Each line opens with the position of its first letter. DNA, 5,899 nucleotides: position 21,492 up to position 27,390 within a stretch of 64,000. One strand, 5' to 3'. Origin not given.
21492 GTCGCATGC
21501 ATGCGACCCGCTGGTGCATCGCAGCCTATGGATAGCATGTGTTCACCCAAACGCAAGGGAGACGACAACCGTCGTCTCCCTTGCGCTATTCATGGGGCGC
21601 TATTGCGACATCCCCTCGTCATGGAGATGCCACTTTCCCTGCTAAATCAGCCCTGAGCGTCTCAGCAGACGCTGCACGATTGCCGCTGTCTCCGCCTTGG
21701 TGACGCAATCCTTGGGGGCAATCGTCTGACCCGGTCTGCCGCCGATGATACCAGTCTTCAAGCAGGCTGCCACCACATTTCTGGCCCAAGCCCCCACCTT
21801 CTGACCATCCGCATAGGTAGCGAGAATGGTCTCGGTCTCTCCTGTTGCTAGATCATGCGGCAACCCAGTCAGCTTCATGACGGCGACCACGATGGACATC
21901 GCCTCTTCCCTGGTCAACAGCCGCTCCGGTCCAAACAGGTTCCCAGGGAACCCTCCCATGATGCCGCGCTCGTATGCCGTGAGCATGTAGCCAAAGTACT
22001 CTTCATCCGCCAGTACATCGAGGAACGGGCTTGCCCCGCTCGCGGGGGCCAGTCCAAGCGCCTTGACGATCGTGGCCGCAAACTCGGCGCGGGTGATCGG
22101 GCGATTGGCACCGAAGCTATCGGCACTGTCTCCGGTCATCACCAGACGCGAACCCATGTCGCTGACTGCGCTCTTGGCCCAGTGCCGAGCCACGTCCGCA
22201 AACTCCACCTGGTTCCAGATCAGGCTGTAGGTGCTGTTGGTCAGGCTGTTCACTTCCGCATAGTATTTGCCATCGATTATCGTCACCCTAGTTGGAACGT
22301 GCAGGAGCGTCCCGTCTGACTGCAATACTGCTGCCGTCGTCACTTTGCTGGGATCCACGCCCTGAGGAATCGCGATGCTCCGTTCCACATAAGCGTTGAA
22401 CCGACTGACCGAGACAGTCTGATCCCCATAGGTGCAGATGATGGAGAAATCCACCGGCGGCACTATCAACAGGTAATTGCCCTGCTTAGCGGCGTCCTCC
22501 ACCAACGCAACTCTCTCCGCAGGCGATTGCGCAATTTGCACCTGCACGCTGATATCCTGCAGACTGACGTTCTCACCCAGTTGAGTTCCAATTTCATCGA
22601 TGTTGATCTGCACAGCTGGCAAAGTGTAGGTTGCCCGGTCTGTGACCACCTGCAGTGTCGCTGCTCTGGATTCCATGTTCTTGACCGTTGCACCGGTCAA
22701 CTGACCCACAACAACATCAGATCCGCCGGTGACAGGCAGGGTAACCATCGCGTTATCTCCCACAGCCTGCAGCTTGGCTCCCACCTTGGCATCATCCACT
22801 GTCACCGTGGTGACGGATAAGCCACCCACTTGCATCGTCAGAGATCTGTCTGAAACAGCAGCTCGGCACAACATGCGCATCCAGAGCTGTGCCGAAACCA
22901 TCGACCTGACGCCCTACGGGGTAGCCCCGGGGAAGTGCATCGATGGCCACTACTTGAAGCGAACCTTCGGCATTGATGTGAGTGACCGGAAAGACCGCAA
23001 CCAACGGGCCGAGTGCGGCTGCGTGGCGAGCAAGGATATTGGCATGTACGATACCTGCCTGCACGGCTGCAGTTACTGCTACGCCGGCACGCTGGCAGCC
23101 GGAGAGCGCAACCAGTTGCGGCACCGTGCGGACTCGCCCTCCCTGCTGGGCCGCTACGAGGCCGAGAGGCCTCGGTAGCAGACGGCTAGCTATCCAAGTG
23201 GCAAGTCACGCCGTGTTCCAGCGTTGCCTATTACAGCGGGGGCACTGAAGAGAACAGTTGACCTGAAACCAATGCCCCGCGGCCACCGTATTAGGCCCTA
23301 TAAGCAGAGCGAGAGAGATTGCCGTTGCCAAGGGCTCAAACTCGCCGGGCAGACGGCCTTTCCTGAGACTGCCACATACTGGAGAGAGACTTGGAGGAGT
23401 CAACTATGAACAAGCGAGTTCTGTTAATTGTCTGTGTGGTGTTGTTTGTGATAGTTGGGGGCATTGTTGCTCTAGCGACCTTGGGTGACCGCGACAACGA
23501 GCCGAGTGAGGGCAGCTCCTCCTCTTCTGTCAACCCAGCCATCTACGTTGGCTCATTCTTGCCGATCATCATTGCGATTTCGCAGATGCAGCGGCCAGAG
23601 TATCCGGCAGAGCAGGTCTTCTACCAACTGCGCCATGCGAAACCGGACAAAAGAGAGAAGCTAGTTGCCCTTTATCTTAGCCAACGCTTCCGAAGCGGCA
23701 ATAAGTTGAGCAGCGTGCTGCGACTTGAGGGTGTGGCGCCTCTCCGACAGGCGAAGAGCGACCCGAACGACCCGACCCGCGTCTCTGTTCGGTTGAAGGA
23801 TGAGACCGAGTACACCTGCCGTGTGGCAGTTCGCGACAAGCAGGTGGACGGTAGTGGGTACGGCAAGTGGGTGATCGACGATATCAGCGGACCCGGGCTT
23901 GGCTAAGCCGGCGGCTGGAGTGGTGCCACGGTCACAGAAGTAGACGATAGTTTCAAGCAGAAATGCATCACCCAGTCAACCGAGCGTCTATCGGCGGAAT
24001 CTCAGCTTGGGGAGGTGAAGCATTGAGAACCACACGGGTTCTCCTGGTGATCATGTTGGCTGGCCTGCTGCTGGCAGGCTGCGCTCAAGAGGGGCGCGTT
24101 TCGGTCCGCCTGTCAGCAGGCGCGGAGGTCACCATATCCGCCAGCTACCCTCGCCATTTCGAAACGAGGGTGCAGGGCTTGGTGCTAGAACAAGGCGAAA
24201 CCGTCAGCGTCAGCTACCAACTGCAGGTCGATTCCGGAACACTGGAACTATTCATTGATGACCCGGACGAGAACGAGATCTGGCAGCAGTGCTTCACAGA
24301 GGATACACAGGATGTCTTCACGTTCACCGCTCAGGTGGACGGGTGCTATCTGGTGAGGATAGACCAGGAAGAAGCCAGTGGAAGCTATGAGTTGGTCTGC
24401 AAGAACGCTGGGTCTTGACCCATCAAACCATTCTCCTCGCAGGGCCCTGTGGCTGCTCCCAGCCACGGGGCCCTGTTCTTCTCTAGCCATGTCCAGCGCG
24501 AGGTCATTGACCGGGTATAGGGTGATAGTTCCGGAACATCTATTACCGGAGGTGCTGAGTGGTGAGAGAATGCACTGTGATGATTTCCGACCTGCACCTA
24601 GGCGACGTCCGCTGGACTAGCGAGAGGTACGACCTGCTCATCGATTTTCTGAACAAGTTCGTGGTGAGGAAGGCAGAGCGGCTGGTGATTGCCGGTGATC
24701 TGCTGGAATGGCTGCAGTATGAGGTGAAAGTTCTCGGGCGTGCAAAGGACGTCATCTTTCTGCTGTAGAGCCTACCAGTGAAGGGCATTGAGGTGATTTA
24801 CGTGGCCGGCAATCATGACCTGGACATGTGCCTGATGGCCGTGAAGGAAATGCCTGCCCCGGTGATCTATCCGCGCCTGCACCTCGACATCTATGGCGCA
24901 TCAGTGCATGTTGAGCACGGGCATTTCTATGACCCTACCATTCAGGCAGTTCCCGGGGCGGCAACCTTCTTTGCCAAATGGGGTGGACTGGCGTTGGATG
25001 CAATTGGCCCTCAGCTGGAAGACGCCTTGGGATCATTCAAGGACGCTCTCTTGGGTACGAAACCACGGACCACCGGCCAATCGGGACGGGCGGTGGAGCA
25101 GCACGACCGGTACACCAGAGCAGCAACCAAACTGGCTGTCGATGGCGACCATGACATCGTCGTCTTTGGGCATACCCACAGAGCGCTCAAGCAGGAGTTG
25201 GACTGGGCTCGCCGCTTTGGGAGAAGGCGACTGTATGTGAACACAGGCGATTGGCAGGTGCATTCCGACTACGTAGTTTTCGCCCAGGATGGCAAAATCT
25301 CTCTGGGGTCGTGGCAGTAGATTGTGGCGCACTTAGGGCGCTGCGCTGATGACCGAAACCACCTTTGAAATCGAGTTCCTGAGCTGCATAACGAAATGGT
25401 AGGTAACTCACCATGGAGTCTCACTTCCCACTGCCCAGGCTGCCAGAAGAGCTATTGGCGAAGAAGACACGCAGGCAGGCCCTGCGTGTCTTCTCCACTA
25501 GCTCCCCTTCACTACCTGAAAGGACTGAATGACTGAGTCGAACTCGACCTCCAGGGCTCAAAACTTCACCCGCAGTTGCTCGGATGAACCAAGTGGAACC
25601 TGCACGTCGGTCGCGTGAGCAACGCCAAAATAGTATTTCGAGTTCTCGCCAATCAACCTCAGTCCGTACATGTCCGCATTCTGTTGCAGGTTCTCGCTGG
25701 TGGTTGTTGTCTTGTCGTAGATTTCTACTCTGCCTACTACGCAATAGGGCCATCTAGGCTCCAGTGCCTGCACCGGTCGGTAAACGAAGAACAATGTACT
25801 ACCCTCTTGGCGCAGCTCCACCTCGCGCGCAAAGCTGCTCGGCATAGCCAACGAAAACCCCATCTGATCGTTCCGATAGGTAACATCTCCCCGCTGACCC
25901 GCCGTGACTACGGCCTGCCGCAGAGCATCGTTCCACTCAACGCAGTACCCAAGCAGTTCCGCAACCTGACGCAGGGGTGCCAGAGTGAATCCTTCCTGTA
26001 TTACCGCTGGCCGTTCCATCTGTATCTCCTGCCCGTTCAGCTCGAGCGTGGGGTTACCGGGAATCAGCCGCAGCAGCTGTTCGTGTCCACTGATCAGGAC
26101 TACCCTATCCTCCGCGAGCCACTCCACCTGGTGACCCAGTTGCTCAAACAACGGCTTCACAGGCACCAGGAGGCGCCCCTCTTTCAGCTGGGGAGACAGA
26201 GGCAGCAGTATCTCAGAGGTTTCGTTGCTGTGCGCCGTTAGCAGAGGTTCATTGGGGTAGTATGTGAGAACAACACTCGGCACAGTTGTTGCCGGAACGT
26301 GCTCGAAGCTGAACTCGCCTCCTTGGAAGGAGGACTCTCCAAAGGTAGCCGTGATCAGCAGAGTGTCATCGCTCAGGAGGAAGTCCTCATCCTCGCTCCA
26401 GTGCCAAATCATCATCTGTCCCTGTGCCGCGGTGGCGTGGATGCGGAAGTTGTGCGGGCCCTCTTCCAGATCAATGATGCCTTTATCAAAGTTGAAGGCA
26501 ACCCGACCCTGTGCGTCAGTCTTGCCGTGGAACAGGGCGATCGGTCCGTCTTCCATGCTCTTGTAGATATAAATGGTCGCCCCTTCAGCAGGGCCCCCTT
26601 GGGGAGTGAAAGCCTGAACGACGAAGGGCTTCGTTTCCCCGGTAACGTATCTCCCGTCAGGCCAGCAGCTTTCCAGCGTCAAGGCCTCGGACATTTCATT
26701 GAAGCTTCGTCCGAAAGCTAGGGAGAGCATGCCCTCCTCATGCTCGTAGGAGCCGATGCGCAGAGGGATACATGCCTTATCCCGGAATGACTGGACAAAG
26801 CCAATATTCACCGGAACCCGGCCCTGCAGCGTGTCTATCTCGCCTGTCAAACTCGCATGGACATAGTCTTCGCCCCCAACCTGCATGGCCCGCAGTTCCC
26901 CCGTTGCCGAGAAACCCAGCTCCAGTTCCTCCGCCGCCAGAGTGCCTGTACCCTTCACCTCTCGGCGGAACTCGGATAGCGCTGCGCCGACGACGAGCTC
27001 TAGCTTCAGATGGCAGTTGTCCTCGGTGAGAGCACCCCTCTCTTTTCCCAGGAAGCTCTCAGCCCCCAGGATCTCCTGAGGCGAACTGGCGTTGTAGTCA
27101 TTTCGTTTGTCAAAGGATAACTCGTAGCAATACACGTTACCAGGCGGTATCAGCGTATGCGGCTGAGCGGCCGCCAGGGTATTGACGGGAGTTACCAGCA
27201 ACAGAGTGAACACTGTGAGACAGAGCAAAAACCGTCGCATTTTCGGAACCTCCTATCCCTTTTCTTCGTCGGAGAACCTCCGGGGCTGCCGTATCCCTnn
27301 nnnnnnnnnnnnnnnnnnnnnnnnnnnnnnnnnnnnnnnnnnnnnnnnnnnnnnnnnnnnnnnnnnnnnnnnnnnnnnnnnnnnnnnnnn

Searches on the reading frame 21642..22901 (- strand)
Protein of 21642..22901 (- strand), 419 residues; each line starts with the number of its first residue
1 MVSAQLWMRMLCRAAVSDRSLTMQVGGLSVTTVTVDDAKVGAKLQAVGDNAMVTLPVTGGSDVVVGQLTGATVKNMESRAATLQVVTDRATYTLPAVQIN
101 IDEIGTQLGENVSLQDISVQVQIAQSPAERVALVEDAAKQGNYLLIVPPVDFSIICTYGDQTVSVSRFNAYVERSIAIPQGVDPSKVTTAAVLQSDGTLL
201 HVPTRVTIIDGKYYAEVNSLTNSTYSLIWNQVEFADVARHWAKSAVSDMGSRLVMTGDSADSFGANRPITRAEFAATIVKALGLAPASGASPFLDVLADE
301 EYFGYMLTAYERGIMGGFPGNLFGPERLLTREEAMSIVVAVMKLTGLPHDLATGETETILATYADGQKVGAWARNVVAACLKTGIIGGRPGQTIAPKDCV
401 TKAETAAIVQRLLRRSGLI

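Call 46: search_protein_families(library=pfam, proteins=[window:21642-22901:-], max_evalue=0.00001)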
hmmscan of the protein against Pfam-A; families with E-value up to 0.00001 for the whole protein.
window:21642-22901:- (419 aa): 1 family
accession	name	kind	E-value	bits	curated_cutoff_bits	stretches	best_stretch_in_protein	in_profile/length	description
PF00395.25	SLH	-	1.2e-30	105.6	20.8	3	293-334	2-43/44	S-layer homology domain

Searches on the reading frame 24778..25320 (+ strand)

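Call 46: search_protein_families(library=pfam, proteins=[window:24778-25320:+], max_evalue=0.00001)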
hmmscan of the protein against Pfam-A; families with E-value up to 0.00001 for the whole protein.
window:24778-25320:+ (180 aa): 1 family
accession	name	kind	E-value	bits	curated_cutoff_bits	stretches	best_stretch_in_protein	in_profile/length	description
PF12850.12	Metallophos_2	-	9.6e-07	29.4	27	0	111-160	91-136/154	Calcineurin-like phosphoesterase superfamily domain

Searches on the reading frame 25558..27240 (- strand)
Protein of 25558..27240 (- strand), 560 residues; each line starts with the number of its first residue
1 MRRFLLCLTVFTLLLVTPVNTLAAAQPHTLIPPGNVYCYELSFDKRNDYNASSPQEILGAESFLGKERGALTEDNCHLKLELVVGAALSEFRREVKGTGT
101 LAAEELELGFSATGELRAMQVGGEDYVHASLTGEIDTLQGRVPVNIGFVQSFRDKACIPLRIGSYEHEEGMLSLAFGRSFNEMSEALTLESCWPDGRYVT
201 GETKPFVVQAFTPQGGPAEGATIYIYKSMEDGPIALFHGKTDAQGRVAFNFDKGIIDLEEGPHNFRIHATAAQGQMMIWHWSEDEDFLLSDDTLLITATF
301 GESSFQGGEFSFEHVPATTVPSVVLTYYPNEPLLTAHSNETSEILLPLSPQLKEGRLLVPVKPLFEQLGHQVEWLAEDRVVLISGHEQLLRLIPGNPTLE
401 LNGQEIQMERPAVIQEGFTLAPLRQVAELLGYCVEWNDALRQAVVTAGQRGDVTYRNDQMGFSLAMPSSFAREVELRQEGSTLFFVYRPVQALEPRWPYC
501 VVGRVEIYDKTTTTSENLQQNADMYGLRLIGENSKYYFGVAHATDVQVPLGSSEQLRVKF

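Call 11: search_protein_families(library=pfam, proteins=[window:25558-27240:-])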
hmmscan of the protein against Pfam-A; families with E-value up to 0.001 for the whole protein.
window:25558-27240:- (560 aa): 1 family
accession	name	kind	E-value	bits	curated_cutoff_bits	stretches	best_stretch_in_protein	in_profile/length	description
PF07833.16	Cu_amine_oxidN1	-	6.3e-23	81.2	24.2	1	344-442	7-105/108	Copper amine oxidase N-terminal domain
